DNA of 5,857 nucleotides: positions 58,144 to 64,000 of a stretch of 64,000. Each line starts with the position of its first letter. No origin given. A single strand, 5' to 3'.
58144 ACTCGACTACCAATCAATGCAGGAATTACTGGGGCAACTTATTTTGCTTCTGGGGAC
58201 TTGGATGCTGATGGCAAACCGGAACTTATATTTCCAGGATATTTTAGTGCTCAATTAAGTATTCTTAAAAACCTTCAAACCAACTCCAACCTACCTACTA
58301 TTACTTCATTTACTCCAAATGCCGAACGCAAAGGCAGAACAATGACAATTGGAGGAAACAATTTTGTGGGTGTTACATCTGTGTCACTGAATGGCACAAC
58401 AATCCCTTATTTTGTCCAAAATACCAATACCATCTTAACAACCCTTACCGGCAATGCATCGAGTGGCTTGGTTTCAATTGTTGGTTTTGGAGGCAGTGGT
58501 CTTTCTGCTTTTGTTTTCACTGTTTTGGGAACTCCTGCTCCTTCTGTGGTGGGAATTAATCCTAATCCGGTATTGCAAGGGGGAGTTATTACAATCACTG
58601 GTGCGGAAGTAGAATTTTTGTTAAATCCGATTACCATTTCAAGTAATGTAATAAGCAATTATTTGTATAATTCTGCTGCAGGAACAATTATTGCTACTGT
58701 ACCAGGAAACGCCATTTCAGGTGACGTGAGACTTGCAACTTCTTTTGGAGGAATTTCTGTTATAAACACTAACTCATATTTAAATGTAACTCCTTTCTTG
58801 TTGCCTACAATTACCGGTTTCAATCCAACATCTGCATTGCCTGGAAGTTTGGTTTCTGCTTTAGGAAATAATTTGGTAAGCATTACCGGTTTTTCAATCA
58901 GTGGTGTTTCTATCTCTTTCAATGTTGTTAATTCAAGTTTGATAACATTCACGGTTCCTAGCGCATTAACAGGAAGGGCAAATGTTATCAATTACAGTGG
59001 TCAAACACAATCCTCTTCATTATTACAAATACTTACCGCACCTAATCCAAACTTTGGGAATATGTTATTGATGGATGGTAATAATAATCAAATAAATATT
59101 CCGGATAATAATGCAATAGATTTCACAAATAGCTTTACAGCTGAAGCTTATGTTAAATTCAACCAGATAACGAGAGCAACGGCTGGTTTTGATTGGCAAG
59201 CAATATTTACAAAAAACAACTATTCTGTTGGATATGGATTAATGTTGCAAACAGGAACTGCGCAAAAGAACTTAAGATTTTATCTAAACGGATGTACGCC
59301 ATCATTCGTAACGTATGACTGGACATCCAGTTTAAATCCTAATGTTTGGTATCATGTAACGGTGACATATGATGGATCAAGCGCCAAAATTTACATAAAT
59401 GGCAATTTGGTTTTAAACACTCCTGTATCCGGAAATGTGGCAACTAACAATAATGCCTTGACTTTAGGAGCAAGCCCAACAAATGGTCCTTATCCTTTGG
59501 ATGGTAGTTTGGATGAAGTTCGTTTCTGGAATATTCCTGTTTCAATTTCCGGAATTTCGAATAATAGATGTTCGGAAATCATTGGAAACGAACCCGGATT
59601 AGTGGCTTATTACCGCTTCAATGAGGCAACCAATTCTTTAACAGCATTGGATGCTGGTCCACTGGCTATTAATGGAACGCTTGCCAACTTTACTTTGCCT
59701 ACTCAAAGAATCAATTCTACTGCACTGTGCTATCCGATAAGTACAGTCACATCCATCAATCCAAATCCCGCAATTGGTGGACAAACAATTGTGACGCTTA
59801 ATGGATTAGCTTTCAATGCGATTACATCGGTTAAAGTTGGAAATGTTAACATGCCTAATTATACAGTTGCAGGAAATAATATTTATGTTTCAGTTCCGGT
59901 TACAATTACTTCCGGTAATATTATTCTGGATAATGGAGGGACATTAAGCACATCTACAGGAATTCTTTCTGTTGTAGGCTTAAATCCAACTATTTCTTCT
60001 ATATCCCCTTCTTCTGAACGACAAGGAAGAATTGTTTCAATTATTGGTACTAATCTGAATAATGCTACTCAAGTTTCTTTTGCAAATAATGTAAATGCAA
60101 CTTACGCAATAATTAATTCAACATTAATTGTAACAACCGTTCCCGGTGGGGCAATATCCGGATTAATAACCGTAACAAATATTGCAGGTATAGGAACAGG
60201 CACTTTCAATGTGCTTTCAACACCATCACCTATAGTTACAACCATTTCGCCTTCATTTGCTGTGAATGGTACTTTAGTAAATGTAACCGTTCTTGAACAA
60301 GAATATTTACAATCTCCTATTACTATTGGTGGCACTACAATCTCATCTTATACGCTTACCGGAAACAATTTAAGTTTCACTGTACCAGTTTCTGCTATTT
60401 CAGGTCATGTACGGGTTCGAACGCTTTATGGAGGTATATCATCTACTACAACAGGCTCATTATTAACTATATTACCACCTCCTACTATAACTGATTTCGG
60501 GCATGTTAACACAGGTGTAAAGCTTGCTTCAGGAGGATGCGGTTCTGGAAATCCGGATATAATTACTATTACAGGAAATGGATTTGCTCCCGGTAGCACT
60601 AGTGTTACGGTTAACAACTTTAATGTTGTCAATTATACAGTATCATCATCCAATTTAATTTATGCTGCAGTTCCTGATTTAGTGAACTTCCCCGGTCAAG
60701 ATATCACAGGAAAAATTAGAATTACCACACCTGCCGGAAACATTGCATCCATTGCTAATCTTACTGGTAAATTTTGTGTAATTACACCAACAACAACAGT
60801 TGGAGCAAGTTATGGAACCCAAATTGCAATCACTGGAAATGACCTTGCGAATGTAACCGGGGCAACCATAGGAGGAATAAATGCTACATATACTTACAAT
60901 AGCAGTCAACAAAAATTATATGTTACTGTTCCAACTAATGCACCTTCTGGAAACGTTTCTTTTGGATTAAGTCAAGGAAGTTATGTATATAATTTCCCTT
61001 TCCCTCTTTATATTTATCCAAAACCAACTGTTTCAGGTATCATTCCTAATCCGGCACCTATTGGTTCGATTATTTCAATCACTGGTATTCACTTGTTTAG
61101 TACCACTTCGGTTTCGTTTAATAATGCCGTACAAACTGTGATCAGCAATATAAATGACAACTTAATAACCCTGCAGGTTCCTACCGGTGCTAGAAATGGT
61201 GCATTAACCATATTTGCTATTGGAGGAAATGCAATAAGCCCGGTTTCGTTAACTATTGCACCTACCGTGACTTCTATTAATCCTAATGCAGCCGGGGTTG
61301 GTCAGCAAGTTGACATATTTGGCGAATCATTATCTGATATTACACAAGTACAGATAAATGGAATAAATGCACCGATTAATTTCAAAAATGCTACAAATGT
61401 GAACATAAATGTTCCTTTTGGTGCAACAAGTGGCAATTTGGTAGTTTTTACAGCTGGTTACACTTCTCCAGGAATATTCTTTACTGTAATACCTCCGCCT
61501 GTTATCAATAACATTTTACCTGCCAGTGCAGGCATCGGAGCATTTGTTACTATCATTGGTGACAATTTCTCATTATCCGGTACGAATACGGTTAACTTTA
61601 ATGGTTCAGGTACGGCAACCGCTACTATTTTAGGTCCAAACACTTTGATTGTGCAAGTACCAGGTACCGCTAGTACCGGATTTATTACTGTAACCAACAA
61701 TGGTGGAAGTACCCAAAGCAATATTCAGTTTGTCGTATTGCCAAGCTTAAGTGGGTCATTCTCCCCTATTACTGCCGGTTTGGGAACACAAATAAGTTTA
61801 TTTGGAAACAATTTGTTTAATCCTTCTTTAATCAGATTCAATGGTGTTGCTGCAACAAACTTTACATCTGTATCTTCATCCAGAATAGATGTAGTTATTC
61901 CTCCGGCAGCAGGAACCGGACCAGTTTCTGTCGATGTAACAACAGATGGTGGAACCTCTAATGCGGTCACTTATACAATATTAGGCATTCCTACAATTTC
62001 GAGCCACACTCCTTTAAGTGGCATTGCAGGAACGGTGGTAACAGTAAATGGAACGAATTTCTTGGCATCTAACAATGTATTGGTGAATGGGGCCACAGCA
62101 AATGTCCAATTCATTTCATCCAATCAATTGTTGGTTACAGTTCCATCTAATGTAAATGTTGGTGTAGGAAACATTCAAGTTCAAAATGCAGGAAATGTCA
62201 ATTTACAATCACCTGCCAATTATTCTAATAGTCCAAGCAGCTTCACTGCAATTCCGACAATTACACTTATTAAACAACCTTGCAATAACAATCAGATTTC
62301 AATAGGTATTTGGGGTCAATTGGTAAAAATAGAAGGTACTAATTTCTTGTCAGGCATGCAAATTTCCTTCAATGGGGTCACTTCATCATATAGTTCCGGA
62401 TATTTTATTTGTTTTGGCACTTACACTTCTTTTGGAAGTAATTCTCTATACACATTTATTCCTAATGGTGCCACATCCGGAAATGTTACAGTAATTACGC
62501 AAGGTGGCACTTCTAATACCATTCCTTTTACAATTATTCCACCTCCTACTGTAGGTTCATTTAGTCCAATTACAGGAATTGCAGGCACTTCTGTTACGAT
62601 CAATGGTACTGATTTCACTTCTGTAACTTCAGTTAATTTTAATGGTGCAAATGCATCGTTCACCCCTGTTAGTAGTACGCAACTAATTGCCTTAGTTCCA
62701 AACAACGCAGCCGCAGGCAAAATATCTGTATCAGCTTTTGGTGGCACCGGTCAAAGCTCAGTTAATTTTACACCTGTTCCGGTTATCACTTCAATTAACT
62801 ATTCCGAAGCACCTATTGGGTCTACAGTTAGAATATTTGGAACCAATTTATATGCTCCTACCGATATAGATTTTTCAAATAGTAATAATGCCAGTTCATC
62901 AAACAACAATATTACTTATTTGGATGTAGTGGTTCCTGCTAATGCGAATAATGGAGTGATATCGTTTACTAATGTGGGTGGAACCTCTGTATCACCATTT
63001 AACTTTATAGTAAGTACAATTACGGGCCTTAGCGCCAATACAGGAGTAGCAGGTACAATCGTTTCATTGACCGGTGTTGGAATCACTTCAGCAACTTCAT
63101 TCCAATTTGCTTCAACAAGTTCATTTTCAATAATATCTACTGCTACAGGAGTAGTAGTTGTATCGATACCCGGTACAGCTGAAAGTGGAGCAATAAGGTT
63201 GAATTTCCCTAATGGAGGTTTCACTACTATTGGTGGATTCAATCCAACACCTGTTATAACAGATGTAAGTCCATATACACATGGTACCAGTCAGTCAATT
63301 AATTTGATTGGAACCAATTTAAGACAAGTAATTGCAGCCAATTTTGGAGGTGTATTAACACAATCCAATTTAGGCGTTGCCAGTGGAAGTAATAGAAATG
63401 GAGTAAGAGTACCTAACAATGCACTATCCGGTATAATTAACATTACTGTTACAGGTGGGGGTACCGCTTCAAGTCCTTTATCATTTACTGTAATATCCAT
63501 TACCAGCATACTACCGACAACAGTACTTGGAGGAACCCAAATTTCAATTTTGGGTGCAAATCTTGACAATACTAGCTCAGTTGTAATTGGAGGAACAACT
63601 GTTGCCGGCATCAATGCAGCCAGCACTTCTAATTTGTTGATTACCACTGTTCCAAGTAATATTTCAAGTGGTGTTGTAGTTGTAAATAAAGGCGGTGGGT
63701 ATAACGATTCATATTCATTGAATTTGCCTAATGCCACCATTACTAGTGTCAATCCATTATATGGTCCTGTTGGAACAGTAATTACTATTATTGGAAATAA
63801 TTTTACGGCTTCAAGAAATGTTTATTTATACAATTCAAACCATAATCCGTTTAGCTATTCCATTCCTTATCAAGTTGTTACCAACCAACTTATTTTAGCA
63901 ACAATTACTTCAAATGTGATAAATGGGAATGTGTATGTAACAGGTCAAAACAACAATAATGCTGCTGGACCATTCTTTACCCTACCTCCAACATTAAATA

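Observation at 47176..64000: Giant uninterrupted ORF (5,608 codons and still open) that the supplied ORF track omits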

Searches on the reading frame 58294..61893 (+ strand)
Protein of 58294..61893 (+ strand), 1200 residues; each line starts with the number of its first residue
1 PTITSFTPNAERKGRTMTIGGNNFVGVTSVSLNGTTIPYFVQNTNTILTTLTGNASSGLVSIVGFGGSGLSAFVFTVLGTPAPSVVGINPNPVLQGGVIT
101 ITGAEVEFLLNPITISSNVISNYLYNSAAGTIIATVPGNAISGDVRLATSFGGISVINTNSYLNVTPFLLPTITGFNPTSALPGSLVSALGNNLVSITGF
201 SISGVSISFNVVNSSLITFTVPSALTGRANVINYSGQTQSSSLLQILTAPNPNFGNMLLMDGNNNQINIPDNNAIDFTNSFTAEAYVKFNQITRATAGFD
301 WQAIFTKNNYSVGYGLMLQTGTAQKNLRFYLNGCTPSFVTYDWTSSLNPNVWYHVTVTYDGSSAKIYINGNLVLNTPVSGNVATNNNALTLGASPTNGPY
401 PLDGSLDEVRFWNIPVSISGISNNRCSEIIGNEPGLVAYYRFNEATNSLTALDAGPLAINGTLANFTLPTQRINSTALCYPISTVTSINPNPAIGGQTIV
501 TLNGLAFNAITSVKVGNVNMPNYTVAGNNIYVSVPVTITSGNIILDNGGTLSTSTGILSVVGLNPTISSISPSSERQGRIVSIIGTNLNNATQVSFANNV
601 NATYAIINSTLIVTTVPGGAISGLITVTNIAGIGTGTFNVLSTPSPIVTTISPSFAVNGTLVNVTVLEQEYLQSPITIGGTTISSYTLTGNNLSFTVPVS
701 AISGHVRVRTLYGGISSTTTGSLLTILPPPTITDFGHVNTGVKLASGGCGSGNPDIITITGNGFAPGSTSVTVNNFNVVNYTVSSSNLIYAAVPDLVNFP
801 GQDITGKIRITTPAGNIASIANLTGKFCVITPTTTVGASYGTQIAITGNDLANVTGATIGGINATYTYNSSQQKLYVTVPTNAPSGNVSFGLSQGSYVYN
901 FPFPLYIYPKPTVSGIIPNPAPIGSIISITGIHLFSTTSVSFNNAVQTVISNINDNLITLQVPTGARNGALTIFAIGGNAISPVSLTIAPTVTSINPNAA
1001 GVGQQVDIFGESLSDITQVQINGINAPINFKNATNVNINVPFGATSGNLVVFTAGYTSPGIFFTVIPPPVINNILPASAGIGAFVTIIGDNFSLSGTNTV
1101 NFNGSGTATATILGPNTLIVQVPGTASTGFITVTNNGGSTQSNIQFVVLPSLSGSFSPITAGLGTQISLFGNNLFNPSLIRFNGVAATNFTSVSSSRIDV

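Call 36: search_protein_representatives(protein=window:58294-61893:+)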
Query: 1200 residues. Proteins with E-value up to 0.001 (for the whole library): 34921; up to 1e-10: 10391; up to 1e-30: 1246. The best 150 are listed.
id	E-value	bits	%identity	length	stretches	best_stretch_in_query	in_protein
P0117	0.0e+00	2602.4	54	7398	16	1-1200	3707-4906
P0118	0.0e+00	1219.0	36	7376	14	1-1200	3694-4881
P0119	3.6e-241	819.9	30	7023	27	255-454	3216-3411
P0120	5.0e-237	806.2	37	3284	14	864-1191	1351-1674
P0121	2.6e-223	760.7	37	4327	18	909-1197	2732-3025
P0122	1.2e-212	725.5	35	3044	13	910-1188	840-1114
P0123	1.7e-196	672.0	36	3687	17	803-1198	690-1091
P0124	7.1e-192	656.7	36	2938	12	911-1196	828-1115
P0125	1.8e-183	628.8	34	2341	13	800-1197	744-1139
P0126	6.9e-164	564.0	31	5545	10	1-735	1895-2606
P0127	4.7e-159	548.0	29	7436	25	271-445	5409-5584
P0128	2.8e-157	542.1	31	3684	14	871-1198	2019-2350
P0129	7.7e-152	524.1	30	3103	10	240-499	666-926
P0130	1.0e-150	520.4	35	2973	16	911-1198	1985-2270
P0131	1.1e-141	490.4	29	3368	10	249-453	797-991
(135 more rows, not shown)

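Call 40: list_cluster_members(proteins=[P0117, P0118, P0119, P0127, P0126])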
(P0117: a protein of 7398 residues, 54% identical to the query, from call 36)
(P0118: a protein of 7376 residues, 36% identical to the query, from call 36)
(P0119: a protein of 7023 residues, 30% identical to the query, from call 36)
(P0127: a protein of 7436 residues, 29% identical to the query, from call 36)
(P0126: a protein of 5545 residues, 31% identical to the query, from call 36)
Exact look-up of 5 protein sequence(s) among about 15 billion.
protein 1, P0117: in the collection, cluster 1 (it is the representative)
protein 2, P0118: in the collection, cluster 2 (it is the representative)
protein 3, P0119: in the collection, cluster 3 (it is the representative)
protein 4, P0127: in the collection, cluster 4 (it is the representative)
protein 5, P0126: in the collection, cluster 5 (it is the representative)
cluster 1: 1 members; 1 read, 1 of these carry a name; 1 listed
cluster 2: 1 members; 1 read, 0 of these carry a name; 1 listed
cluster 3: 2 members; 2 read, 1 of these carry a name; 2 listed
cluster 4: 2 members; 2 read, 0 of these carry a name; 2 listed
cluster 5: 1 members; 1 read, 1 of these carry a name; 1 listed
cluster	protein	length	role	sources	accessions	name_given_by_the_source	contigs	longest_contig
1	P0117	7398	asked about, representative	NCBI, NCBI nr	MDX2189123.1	MAG: FG-GAP-like repeat-containing protein [Bacteroidota bacterium] | FG-GAP-like repeat-containing protein [Bacteroidota bacterium]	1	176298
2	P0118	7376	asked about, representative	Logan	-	-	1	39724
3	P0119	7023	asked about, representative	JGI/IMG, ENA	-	-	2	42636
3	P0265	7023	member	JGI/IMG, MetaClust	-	\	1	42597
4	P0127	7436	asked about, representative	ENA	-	-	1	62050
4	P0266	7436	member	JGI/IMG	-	-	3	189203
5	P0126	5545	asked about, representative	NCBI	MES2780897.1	MAG: IPT/TIG domain-containing protein, partial [Bacteroidota bacterium]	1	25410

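Call 67: find_encoding_contigs(protein=P0117, flank=10000, max_places=3)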
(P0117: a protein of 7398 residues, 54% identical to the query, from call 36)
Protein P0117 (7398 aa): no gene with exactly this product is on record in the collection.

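Call 68: find_encoding_contigs(protein=P0118, flank=10000, max_places=3)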
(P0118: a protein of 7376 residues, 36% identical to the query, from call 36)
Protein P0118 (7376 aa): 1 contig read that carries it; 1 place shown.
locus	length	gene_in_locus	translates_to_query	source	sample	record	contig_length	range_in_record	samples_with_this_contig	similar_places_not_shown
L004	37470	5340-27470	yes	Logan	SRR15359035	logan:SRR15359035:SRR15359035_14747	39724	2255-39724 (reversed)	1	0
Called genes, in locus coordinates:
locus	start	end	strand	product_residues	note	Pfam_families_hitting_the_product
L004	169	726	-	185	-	PF13521:AAA_28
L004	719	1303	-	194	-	PF04973:NMN_transporter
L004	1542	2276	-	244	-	PF18962:Por_Secre_tail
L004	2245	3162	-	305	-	-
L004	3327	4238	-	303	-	PF00041:fn3 (weak), PF16656:Pur_ac_phosph_N (faint), PF25523:Ig_RIMBP2 (faint), PF00041:fn3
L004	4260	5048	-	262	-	-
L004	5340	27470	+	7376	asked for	PF01833:TIG, PF13517:FG-GAP_3, PF13517:FG-GAP_3, PF01833:TIG (weak), PF13517:FG-GAP_3, PF13385:Laminin_G_3, PF01833:TIG, PF18962:Por_Secre_tail, +5 more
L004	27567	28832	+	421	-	PF28548:4TM_phosphoesterase, PF00149:Metallophos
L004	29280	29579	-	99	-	-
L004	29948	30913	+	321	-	-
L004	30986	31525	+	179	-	PF04542:Sigma70_r2, PF08281:Sigma70_r4_2, PF04545:Sigma70_r4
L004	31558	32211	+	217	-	-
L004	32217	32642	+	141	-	-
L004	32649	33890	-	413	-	PF09990:DUF2231 (weak), PF07635:PSCyt1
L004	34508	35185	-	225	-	PF07394:DUF1501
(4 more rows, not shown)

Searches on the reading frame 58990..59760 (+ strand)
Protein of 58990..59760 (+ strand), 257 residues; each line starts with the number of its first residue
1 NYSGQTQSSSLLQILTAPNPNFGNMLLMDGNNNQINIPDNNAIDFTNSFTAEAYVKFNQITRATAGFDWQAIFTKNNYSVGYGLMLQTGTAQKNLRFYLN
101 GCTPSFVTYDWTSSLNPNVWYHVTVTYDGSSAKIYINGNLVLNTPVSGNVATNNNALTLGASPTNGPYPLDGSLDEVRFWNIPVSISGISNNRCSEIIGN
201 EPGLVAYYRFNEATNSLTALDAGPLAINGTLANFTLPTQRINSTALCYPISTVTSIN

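Call 20: search_protein_families(library=pfam, proteins=[window:58990-59760:+], max_evalue=1)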
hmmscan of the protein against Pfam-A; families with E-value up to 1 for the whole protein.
window:58990-59760:+ (257 aa): 7 families
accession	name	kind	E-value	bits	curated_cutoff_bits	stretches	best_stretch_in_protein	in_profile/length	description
PF13385.13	Laminin_G_3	-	8.1e-28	97.9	27.6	1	29-185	1-146/151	Concanavalin A-like lectin/glucanases superfamily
PF06439.18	3keto-disac_hyd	-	9.1e-05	23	26.8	1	112-183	119-185/187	3-keto-disaccharide hydrolase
PF02210.31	Laminin_G_2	-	0.004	18.1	22.9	1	95-162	30-99/126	Laminin G domain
PF24991.2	Ig_NUP210_4th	-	0.0095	16.1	25.2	0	118-147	9-39/79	NUP210 forth Ig-like domain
PF00054.30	Laminin_G_1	-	0.022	15.4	24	1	112-164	47-102/131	Laminin G domain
PF08308.17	PEGA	-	0.073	13.4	20.8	1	120-159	1-41/71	PEGA domain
PF22820.2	TcaA_3rd_4th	-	0.34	11.3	27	0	123-173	5-41/73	TcaA protein 3rd/4th domain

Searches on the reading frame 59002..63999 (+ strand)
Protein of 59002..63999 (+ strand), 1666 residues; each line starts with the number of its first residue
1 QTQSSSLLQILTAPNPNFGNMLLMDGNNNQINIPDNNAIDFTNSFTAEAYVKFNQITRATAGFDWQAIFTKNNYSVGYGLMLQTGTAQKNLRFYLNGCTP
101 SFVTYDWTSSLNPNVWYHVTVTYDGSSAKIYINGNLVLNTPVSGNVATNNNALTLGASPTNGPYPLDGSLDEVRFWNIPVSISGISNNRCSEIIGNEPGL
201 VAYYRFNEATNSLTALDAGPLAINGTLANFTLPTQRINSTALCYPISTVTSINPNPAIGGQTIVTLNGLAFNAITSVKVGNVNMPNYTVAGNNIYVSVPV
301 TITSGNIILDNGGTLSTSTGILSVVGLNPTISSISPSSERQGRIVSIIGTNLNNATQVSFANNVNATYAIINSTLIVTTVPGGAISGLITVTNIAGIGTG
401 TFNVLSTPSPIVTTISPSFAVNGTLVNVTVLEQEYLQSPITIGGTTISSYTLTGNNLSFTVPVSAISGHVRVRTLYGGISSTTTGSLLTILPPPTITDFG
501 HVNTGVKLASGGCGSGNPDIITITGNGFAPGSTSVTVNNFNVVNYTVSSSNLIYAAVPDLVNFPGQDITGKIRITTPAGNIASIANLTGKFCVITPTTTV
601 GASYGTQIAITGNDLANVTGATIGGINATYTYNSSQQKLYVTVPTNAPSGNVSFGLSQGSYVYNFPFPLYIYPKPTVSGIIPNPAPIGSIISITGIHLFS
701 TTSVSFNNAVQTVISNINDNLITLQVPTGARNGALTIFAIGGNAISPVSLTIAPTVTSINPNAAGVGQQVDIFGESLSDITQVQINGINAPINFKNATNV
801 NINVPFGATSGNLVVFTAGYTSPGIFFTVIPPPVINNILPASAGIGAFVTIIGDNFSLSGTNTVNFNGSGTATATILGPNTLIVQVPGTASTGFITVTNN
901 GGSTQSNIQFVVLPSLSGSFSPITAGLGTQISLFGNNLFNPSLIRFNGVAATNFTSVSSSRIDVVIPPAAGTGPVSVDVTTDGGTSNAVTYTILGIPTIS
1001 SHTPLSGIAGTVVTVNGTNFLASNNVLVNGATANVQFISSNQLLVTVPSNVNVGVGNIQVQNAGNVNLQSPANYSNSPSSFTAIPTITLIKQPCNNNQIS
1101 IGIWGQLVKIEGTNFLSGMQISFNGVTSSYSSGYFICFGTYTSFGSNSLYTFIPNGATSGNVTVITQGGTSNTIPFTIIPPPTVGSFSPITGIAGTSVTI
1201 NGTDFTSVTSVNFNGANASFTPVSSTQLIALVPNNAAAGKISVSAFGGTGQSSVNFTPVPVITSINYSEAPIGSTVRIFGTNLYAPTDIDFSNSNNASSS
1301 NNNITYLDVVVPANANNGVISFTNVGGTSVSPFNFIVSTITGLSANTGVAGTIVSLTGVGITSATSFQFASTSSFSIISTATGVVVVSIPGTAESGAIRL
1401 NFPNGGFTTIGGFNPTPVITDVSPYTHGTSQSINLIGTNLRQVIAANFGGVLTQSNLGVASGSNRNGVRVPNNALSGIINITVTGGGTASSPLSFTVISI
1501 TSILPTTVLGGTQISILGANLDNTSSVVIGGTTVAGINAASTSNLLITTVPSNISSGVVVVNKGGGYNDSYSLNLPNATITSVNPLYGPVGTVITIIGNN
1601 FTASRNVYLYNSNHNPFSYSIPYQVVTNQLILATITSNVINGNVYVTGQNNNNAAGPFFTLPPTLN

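Call 12: find_homologous_proteins(query=window:59002-63999:+)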
Query window:59002-63999:+ (1666 aa): 56 proteins with E <= 0.001 among 8000 candidates.
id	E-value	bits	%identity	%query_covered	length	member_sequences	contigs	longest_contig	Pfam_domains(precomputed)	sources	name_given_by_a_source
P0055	3.6e-130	454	34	52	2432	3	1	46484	PF13715.13,PF01833.31,PF05593.20,PF17802.8,PF13620.13,PF22904.4,PF17210.10,PF20144.6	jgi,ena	jgi:YD repeat-containing protein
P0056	4.3e-115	404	29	82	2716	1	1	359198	PF01833.31,PF18962.8,PF20144.6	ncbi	-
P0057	5.5e-112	394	27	84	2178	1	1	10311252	PF01833.31,PF10581.16,PF14734.13,PF20144.6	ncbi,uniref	ncbi:IPT/TIG domain-containing protein [Myxococcus stipitatus]|uniref:IPT/TIG domain-containing prot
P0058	9.9e-108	380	27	81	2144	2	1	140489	PF01833.31,PF05593.20,PF25023.2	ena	-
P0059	4.5e-85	305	31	59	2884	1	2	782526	PF01833.31,PF05593.20,PF10581.16,PF25023.2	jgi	jgi:RHS repeat-associated protein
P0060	7.1e-75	271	30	74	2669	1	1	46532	PF21200.3,PF01833.31,PF25788.3,PF00041.28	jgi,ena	-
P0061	1.6e-73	266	30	61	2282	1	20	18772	PF01833.31,PF01436.28,PF25021.2,PF20144.6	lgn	-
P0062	2.1e-72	263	33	12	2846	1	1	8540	PF07953.21,PF00354.25,PF13385.14,PF02210.32,PF00054.31,PF19078.7,PF00041.28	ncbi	ncbi:MAG: LamG-like jellyroll fold domain-containing protein, partial [Cyclobacteriaceae bacterium]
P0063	4.2e-71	258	28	63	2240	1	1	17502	PF01839.30,PF13585.13,PF01833.31,PF13517.13,PF18676.7,PF01436.28,PF25021.2,PF20144.6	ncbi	ncbi:MAG: IPT/TIG domain-containing protein [Mucilaginibacter sp.]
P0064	5.6e-69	251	29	63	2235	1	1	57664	PF01839.30,PF13585.13,PF01833.31,PF13517.13,PF18676.7,PF01436.28,PF25021.2,PF20144.6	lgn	-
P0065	2.0e-63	233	34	34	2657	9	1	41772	PF01833.31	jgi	-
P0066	1.0e-57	214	31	11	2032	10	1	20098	PF17963.8,PF07953.21,PF06439.19,PF17892.8,PF00354.25,PF13385.14,PF02210.32,PF00054.31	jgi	-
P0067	9.4e-57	211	33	34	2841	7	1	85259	PF01833.31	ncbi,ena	-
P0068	4.3e-52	195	28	21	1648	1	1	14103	PF16655.13,PF13385.14,PF02210.32,PF00054.31,PF16656.12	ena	-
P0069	4.4e-41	159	29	49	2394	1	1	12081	PF07495.20,PF01833.31,PF17957.8,PF13750.13,PF12245.15,PF14734.13,PF09136.17,PF19077.7,PF20144.6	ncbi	ncbi:MAG: IPT/TIG domain-containing protein, partial [Ilumatobacteraceae bacterium]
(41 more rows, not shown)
